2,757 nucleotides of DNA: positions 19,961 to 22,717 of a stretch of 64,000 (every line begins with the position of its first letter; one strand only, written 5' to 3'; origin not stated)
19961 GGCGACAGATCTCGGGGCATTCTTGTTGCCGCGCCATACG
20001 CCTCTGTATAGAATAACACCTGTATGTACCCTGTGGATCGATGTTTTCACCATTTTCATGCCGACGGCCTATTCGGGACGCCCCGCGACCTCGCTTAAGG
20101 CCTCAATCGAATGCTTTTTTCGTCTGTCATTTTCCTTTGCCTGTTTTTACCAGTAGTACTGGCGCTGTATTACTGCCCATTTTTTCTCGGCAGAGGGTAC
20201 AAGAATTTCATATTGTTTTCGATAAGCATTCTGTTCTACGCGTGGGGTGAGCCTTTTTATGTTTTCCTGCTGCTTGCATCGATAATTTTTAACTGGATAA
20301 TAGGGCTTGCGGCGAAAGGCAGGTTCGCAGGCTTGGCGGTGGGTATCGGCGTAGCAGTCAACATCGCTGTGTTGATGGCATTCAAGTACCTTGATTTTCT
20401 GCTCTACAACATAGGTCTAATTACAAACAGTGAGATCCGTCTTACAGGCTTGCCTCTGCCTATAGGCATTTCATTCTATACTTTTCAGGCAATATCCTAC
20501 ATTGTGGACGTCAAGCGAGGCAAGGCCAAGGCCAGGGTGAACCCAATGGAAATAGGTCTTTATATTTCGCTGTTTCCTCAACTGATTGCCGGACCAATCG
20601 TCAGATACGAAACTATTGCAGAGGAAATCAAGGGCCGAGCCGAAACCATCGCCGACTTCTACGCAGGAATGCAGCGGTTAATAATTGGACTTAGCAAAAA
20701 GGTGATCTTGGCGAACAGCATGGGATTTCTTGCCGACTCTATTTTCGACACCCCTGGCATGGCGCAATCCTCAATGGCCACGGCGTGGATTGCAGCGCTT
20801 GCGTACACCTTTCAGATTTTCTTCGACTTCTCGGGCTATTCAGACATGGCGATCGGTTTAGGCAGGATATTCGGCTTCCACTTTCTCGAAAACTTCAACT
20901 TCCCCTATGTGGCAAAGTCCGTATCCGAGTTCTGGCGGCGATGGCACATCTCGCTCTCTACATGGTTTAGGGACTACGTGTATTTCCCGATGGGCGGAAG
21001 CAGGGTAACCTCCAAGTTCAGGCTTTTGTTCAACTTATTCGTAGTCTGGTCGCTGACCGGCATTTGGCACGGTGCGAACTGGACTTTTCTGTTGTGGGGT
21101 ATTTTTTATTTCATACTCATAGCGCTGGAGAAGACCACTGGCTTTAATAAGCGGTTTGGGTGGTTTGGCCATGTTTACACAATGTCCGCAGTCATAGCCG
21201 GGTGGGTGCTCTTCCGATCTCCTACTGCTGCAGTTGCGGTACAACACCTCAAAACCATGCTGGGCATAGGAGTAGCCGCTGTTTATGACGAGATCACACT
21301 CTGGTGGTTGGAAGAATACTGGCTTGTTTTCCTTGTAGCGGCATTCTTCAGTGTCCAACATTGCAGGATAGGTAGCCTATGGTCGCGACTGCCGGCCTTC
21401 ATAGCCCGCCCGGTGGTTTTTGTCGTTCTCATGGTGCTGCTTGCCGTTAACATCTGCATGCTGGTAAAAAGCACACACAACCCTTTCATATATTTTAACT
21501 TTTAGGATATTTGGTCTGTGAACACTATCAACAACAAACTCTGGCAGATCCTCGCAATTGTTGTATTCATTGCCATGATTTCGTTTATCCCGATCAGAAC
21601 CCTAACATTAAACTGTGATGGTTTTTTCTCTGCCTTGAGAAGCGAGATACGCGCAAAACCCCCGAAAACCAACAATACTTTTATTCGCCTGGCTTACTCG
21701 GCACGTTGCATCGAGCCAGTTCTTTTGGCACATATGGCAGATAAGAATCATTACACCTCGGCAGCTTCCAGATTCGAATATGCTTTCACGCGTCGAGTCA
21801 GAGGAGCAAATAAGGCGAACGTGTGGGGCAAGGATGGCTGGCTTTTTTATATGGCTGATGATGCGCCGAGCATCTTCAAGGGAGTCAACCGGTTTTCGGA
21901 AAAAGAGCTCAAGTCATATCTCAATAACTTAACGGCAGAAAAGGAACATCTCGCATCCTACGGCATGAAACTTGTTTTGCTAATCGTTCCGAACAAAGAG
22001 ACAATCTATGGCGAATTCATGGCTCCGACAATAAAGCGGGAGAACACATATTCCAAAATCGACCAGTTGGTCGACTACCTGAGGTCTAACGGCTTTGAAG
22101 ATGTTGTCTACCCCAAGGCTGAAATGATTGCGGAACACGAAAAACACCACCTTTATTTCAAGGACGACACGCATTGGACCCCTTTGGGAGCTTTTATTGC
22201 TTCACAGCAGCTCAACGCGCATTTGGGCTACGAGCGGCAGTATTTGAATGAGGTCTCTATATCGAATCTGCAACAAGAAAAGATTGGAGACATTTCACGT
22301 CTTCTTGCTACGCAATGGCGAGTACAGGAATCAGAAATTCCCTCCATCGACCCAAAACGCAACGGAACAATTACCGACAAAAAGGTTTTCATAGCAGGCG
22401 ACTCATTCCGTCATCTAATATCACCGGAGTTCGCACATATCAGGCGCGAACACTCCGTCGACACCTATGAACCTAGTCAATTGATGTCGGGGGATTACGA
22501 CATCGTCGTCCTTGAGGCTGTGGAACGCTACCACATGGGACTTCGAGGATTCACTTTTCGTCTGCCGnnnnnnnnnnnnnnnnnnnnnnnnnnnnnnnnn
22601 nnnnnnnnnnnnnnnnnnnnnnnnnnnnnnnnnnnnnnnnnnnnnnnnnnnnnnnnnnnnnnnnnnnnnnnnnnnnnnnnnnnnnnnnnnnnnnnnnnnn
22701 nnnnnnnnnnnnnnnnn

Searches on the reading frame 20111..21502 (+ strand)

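Call 59: search_protein_families(library=pfam, proteins=[window:20111-21502:+], max_evalue=0.00001)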
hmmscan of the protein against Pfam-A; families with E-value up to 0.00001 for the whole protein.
window:20111-21502:+ (464 aa): 1 family
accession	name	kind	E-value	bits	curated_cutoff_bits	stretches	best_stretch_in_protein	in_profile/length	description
PF03062.24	MBOAT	-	1.1e-30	107.6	27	1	142-353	78-307/337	MBOAT, membrane-bound O-acyltransferase family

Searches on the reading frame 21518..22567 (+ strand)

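Call 59: search_protein_families(library=pfam, proteins=[window:21518-22567:+], max_evalue=0.00001)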
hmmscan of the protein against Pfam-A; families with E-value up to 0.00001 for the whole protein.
window:21518-22567:+ (350 aa): 1 family
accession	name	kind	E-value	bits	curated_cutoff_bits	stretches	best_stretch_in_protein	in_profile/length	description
PF16822.11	ALGX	-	7.1e-21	75.5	26.5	1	103-268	3-167/268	SGNH hydrolase-like domain, acetyltransferase AlgX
